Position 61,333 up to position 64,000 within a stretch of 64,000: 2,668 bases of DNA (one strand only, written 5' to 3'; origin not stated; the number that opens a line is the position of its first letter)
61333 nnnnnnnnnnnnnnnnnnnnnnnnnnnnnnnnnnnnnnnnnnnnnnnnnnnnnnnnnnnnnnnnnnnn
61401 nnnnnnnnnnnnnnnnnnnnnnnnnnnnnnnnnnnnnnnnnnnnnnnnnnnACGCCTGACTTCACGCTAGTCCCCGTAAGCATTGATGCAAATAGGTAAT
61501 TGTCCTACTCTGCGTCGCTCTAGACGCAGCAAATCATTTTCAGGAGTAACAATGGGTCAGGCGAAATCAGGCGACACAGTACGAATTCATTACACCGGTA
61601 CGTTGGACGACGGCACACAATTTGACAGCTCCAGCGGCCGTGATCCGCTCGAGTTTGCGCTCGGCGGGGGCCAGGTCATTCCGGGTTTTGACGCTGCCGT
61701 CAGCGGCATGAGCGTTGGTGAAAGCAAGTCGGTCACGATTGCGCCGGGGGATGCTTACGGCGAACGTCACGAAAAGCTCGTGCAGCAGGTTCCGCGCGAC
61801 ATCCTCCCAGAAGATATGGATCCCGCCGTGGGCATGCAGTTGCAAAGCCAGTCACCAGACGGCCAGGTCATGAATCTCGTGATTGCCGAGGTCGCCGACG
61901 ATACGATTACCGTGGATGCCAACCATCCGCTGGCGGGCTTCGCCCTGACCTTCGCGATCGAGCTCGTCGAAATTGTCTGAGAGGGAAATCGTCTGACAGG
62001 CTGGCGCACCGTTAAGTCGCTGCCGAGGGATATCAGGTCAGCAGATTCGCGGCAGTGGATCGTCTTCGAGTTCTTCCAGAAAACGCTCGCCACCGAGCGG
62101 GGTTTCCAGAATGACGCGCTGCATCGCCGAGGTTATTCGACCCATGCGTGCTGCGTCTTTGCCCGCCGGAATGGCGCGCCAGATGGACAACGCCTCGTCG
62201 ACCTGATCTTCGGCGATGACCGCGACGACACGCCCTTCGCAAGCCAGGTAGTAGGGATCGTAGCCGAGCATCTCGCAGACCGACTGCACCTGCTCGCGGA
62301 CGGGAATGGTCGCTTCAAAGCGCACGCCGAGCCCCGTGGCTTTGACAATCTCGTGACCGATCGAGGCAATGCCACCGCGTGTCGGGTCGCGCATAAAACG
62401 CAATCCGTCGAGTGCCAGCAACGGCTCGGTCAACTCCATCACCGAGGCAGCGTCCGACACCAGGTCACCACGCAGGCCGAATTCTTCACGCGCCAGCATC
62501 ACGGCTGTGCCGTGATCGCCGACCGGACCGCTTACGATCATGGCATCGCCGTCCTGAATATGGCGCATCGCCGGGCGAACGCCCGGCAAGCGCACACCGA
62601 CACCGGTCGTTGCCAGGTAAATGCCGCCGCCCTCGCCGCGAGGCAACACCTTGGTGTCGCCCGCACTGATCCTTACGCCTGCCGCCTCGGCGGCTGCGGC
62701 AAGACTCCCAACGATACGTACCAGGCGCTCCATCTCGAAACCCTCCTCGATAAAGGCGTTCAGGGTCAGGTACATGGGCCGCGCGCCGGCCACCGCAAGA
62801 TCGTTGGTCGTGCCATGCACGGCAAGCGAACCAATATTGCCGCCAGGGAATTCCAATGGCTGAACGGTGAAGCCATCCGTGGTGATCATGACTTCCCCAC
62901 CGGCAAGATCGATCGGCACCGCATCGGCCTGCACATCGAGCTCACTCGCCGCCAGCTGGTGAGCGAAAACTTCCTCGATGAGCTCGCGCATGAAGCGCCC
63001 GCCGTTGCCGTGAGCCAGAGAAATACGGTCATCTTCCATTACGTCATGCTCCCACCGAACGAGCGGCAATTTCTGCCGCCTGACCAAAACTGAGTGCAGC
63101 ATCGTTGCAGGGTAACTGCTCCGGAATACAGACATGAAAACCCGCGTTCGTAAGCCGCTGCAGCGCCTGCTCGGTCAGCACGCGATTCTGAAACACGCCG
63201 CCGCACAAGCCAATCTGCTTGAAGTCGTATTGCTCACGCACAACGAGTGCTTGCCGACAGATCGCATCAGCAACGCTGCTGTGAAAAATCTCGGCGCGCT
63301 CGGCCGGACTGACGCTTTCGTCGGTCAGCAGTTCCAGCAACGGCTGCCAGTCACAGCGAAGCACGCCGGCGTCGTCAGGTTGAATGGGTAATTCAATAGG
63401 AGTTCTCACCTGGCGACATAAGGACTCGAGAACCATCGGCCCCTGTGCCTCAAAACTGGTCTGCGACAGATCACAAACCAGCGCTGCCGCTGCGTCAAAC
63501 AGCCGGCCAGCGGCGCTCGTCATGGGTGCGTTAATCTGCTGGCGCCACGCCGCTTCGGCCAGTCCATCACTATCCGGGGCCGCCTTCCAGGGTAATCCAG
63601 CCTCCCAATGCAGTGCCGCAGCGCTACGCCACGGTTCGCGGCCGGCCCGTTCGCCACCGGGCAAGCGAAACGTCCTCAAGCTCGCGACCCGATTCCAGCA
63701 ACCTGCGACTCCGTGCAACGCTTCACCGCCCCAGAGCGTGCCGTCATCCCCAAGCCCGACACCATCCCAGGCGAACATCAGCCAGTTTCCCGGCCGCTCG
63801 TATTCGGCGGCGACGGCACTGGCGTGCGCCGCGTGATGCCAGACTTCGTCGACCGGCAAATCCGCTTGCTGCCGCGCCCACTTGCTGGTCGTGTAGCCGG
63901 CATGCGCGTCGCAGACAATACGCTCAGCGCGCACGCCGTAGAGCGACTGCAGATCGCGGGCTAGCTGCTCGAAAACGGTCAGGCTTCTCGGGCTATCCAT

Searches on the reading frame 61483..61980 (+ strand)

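Call 72: search_protein_families(library=pfam, proteins=[window:61483-61980:+], max_evalue=0.00001)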
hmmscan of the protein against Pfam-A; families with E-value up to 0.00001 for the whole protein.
window:61483-61980:+ (165 aa): 1 family
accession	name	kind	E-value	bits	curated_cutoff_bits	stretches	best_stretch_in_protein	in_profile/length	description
PF00254.34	FKBP_C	-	8e-24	84.2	21.1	1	26-97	4-76/94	FKBP-type peptidyl-prolyl cis-trans isomerase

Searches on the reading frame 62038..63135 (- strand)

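Call 23: search_protein_families(library=pfam, proteins=[window:62038-63135:-], max_evalue=0.001)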
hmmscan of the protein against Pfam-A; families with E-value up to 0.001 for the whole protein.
window:62038-63135:- (365 aa): 2 families
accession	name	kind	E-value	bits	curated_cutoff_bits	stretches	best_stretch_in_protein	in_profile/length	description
PF02769.27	AIRS_C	-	1.2e-17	64.9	23.1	1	194-336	1-147/156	AIR synthase related protein, C-terminal domain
PF00586.29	AIRS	-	4.3e-17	63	24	1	71-181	3-111/112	AIR synthase related protein, N-terminal domain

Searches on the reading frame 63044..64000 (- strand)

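Call 34: search_protein_families(library=pfam, proteins=[window:63044-64000:-], max_evalue=0.00001)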
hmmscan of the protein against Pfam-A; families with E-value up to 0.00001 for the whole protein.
window:63044-64000:- (318 aa): 2 families
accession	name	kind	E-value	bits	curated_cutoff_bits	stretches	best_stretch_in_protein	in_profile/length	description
PF22521.2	HypF_C_2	-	1.7e-62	211.8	27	1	76-307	2-241/241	Carbamoyltransferase, Kae1-like Domain, second subdomain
PF17788.7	HypF_C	-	3.3e-15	57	23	1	1-66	34-99/99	HypF Kae1-like domain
